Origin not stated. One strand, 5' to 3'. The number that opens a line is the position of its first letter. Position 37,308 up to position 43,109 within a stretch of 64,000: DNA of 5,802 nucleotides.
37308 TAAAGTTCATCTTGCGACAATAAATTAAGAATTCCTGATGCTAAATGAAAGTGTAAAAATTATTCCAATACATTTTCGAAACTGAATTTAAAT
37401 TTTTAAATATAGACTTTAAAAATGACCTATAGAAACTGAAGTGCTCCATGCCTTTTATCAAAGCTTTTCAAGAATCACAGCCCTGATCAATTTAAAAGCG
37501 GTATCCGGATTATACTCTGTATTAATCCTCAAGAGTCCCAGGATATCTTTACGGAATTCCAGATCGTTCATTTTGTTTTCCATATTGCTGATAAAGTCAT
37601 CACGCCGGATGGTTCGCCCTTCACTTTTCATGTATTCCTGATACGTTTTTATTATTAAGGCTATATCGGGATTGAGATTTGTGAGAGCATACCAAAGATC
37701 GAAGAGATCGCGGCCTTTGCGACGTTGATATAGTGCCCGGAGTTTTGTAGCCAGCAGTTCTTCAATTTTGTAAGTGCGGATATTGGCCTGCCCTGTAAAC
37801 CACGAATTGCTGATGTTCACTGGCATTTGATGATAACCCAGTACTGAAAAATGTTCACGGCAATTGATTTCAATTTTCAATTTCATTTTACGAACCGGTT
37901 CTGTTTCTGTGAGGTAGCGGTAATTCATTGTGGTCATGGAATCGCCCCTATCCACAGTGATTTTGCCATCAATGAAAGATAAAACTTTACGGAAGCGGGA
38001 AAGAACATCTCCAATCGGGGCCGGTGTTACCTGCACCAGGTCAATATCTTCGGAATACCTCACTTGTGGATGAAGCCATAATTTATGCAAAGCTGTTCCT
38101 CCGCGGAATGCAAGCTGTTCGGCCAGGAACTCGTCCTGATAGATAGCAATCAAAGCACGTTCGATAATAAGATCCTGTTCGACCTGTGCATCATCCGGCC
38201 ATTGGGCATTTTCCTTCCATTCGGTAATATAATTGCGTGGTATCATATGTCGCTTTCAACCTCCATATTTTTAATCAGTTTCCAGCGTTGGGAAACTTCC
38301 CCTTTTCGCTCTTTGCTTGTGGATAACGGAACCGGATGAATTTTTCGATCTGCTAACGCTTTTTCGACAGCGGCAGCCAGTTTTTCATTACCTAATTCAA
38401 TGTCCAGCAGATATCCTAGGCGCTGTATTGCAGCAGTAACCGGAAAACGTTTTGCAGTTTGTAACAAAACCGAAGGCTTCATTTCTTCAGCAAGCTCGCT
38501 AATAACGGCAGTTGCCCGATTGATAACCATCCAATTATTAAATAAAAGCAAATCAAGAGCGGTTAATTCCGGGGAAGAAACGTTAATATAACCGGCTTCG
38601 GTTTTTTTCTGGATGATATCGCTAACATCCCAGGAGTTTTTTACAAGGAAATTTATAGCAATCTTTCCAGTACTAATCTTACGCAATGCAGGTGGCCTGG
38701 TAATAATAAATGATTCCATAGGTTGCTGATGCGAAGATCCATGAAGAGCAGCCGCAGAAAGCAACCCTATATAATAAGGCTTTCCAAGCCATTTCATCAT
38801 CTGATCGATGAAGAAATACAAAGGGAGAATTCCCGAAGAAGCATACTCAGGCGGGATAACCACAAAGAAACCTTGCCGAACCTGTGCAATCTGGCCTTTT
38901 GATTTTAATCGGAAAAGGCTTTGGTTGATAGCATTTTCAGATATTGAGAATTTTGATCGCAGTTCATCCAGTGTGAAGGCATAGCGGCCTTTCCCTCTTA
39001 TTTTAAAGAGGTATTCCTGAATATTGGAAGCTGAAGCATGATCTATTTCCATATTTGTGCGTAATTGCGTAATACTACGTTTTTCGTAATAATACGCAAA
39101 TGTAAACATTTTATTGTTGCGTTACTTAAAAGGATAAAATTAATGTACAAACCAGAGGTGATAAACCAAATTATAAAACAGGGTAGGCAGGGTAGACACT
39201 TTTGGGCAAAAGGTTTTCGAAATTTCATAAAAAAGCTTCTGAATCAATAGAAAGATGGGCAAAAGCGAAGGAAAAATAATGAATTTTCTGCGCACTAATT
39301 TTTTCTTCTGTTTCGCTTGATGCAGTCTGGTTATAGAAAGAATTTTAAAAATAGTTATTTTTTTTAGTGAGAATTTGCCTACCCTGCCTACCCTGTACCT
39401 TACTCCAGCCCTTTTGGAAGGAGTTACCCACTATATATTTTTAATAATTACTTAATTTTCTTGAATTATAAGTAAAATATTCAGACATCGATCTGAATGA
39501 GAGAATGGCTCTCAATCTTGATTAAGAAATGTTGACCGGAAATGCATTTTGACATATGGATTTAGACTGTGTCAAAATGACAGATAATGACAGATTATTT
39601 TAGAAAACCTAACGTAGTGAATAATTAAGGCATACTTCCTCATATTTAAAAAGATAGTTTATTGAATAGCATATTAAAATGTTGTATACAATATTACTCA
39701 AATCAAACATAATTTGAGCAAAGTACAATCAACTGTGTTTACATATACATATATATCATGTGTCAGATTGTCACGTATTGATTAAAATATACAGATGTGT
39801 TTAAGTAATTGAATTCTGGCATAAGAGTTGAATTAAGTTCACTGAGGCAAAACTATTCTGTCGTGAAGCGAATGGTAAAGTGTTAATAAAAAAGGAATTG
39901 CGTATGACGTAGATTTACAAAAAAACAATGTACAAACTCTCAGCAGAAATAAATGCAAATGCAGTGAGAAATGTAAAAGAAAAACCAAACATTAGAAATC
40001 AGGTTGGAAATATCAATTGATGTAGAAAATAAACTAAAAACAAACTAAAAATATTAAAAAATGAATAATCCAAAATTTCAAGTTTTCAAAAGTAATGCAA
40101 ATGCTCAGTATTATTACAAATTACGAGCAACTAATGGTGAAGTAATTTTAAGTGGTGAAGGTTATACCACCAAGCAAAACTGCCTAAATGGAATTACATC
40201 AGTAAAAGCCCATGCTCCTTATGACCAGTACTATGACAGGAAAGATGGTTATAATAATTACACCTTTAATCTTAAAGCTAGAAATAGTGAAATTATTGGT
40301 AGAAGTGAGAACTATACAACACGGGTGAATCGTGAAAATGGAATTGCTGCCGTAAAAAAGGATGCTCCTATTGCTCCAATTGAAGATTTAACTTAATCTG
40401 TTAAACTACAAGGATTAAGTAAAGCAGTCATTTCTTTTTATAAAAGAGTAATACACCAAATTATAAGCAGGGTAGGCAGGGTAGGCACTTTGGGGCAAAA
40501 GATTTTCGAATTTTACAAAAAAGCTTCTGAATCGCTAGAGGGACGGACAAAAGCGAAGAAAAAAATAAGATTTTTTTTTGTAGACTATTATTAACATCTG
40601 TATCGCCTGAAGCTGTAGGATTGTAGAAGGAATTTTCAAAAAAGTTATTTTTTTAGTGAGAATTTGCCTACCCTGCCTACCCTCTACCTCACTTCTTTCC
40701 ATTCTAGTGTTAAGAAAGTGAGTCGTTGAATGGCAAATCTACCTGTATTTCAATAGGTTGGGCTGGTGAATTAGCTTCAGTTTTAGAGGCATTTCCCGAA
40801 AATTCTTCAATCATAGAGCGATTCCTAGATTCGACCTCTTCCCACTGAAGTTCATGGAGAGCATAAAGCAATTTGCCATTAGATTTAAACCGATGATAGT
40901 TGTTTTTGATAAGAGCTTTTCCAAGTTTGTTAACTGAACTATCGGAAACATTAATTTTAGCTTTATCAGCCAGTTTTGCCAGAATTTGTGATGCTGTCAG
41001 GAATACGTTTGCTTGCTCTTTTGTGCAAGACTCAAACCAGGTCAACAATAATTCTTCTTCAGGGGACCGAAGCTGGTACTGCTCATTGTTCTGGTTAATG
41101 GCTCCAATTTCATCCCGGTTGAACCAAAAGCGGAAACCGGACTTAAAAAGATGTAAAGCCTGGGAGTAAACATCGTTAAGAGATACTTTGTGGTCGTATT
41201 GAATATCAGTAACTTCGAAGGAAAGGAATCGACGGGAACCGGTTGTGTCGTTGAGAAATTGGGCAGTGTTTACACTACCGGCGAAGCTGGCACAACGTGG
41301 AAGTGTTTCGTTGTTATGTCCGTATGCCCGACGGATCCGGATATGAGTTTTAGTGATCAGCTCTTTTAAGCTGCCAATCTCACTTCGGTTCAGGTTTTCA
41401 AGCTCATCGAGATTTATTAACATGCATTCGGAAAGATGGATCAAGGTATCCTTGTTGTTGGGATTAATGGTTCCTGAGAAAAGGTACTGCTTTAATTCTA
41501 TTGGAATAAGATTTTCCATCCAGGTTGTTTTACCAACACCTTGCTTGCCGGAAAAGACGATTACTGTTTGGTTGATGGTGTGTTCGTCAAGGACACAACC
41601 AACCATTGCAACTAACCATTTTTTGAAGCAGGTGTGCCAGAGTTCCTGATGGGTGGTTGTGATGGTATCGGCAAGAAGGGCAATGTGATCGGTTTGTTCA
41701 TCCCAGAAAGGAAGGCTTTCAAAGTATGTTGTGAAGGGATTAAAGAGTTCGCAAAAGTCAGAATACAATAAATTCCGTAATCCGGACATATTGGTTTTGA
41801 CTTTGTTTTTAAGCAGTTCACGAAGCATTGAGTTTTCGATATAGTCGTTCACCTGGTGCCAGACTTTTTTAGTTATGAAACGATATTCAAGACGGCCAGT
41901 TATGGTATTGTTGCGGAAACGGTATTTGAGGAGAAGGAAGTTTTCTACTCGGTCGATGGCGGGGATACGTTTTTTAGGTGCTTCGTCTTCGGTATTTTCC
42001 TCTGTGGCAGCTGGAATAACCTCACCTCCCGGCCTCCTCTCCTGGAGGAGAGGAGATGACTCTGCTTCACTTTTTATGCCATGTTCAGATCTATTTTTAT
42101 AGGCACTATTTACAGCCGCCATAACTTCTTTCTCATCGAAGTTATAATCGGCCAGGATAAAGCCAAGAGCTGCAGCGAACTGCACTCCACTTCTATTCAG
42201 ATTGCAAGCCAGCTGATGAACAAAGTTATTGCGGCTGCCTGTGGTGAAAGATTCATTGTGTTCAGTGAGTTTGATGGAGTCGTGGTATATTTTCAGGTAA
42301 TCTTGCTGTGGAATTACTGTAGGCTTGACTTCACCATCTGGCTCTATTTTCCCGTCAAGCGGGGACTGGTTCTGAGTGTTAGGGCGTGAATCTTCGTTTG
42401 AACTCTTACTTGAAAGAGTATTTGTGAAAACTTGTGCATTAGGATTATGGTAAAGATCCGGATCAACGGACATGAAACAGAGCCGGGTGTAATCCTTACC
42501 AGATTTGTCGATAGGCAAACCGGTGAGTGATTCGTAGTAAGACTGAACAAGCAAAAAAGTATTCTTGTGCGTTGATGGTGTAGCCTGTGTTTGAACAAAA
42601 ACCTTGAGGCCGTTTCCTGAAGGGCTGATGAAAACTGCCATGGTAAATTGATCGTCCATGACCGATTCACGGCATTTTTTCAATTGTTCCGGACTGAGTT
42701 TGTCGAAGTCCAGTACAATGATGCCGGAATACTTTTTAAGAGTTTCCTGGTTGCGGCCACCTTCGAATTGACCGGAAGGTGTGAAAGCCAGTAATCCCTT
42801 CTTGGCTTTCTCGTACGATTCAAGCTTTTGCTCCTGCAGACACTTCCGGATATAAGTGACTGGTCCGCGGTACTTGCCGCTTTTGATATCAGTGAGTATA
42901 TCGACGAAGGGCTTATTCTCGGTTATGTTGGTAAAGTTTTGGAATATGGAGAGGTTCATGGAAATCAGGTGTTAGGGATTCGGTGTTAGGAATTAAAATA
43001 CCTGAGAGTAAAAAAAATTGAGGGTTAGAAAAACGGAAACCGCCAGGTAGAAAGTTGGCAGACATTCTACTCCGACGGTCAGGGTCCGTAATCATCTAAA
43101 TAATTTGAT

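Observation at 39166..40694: Duplicated ~215-bp iteron-flanked palindrome: candidate replication origin for the VirE primase-helicase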

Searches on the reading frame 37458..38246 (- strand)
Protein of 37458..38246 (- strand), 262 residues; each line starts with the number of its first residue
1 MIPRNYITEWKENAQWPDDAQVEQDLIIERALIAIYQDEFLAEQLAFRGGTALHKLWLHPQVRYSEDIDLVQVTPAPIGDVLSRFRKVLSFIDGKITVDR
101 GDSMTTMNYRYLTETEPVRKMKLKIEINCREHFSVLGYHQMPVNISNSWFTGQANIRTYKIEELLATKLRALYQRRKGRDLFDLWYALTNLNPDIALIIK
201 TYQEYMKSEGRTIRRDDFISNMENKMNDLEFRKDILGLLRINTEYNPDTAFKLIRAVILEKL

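Call 4: search_protein_families(library=pfam, proteins=[window:37458-38246:-])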
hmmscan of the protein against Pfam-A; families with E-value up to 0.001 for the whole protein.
window:37458-38246:- (262 aa): 1 family
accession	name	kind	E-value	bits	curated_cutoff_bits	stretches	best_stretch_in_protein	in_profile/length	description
PF08843.17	AbiEii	-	1.2e-37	130.5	22.5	1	33-241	4-226/238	Nucleotidyl transferase AbiEii toxin, Type IV TA system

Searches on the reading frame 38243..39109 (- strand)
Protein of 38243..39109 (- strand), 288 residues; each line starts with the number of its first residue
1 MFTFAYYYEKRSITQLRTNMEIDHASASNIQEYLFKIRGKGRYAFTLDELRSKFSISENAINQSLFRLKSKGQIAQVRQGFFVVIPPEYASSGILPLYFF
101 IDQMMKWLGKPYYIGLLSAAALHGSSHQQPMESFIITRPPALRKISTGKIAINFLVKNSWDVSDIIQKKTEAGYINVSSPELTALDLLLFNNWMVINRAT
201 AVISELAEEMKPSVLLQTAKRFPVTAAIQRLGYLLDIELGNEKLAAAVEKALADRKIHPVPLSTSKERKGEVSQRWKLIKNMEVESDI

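Call 4: search_protein_families(library=pfam, proteins=[window:38243-39109:-])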
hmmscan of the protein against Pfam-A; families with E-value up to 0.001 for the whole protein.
window:38243-39109:- (288 aa): 2 families
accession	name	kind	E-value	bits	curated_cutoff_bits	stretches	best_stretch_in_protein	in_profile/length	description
PF09407.15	AbiEi_1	-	4.6e-26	92.2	22.2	1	95-236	2-141/142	AbiEi antitoxin C-terminal domain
PF13338.12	AbiEi_4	-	0.00078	19.9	25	0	33-84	2-48/49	Transcriptional regulator, AbiEi antitoxin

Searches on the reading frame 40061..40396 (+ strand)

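Call 4: search_protein_families(library=pfam, proteins=[window:40061-40396:+])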
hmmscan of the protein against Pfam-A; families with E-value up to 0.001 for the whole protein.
window:40061-40396:+ (111 aa): 1 family
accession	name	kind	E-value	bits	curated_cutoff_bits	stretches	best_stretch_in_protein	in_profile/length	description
PF07411.17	DUF1508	-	1.5e-36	124.5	22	2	13-59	2-48/48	Domain of unknown function (DUF1508)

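Call 78: search_protein_families(library=phrogs, proteins=[window:40061-40396:+], max_evalue=0.001)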
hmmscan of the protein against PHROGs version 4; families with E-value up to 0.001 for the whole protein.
window:40061-40396:+ (111 aa): 4 families
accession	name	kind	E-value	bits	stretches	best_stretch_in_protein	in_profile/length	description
phrog_1422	-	unknown function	3.3e-25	89.3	1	6-102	5-101/110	-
phrog_8105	-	unknown function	0.0001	23.4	0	9-48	29-71/104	-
phrog_11465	-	unknown function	0.00022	22.1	0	11-53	8-51/193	-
phrog_6938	-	unknown function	0.00073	21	0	1-40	1-42/98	-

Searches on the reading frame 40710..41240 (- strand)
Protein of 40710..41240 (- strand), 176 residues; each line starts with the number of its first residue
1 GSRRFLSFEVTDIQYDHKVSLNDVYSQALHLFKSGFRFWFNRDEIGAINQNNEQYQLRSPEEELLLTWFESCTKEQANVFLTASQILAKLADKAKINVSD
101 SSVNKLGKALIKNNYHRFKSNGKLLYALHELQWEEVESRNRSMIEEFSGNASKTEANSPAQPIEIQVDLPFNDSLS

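Call 52: predict_structure(protein=window:40710-41240:-)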
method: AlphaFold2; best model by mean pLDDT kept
length: 176 residues; sequences in the alignment: 1
mean_pLDDT: 35.7   pTM: 0.27
mean pLDDT of the five models: 35.7, 34.3, 32.8, 31.0, 31.0
residues with pLDDT >= 90: 0; 70-90: 0; 50-70: 1; < 50: 175
segments of 3 or more residues with pLDDT < 50: 1-80, 82-176
pLDDT, mean of each block of 10 residues (from residue 1): 28 32 39 31 28 34 43 44 45 37 40 34 31 37 34 36 33 38
secondary structure, 60 per line:
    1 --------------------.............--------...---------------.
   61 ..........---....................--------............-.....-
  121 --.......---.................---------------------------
elements in order: H21-33 H60-70 H74-93 H102-113 H115-119 H123-129 H133-149

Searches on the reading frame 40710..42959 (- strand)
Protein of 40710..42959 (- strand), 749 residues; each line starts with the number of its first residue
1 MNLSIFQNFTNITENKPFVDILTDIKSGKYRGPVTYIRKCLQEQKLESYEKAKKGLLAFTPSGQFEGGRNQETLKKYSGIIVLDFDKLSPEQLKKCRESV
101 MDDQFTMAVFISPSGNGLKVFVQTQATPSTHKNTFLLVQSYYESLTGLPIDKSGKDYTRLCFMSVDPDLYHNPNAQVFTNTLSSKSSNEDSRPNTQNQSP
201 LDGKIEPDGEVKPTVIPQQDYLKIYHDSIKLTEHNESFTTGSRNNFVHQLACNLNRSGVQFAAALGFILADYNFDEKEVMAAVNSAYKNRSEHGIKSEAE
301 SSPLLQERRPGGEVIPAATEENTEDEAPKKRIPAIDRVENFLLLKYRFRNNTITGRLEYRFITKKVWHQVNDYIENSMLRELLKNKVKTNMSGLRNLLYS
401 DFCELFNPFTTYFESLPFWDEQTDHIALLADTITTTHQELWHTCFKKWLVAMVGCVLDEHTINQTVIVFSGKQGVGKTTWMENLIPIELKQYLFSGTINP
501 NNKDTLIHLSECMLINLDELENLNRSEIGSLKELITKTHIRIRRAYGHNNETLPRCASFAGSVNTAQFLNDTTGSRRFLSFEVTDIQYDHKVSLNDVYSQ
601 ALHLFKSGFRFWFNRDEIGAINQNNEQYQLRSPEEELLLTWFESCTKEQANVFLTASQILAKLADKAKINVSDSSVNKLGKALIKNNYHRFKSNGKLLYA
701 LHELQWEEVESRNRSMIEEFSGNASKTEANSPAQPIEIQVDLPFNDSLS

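Call 4: search_protein_families(library=pfam, proteins=[window:40710-42959:-])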
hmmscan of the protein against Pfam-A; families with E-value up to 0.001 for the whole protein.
window:40710-42959:- (749 aa): 5 families
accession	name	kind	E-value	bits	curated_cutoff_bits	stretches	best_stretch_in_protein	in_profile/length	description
PF05272.17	VapE-like_dom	-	1.9e-39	135.8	25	1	418-629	5-216/217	Virulence-associated protein E-like domain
PF08800.15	BT4734-like_N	-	8.1e-35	120.3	22.4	1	52-170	2-133/134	BT4734-like, N-terminal domain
PF19263.5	DUF5906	-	6e-11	43.4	27.6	1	470-577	2-114/114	Family of unknown function (DUF5906)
PF12990.12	DUF3874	-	2e-06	28.5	28.3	1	632-692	2-62/71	Domain of unknonw function from B. Theta Gene description (DUF3874)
PF08708.16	PriCT_1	-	2.9e-05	24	21.1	1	239-289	9-64/67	Primase C terminal 1 (PriCT-1)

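Call 47: search_solved_structures(query=window:40710-42959:-, max_evalue=1)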
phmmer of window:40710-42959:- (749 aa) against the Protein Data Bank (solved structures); distinct sequences matched with E-value up to 1: 1.
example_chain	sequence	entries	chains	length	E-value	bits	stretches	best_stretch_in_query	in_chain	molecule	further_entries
7pds_A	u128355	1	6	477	1.4e-10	43.4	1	404-599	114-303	Similar to D. nodosus vapE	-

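Call 78: search_protein_families(library=phrogs, proteins=[window:40710-42959:-], max_evalue=0.001)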
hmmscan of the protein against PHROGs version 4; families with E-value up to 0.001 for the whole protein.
window:40710-42959:- (749 aa): 12 families
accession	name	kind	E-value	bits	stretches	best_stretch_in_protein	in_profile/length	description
phrog_1313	-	DNA, RNA and nucleotide metabolism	1.6e-66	226.4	1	385-694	215-544/568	DNA helicase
phrog_15962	-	DNA, RNA and nucleotide metabolism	1.2e-58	200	2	367-713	451-815/835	DNA primase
phrog_256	-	DNA, RNA and nucleotide metabolism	9.3e-36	124.7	1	404-651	462-710/798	DNA helicase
phrog_2249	-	DNA, RNA and nucleotide metabolism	5.6e-26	92.4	1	437-646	498-715/802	DNA primase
phrog_28855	-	unknown function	2.3e-22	80.2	1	9-296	8-278/804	-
phrog_18375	-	DNA, RNA and nucleotide metabolism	1.4e-21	77.5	1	3-183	7-186/644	DNA primase/helicase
phrog_16593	-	DNA, RNA and nucleotide metabolism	3.9e-18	66.2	1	431-605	534-701/823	DNA primase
phrog_1829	-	DNA, RNA and nucleotide metabolism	1.2e-11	44.5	1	447-705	487-756/772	DNA primase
phrog_36873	-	DNA, RNA and nucleotide metabolism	1.6e-11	43.7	1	406-644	490-726/1082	DNA helicase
phrog_14787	-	unknown function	2.8e-08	34.6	1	7-182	7-194/299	-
phrog_695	-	DNA, RNA and nucleotide metabolism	9.6e-07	28.9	1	68-307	56-285/704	DNA polymerase/primase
phrog_1156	-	DNA, RNA and nucleotide metabolism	3.5e-05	23.5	1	449-579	542-680/855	DNA primase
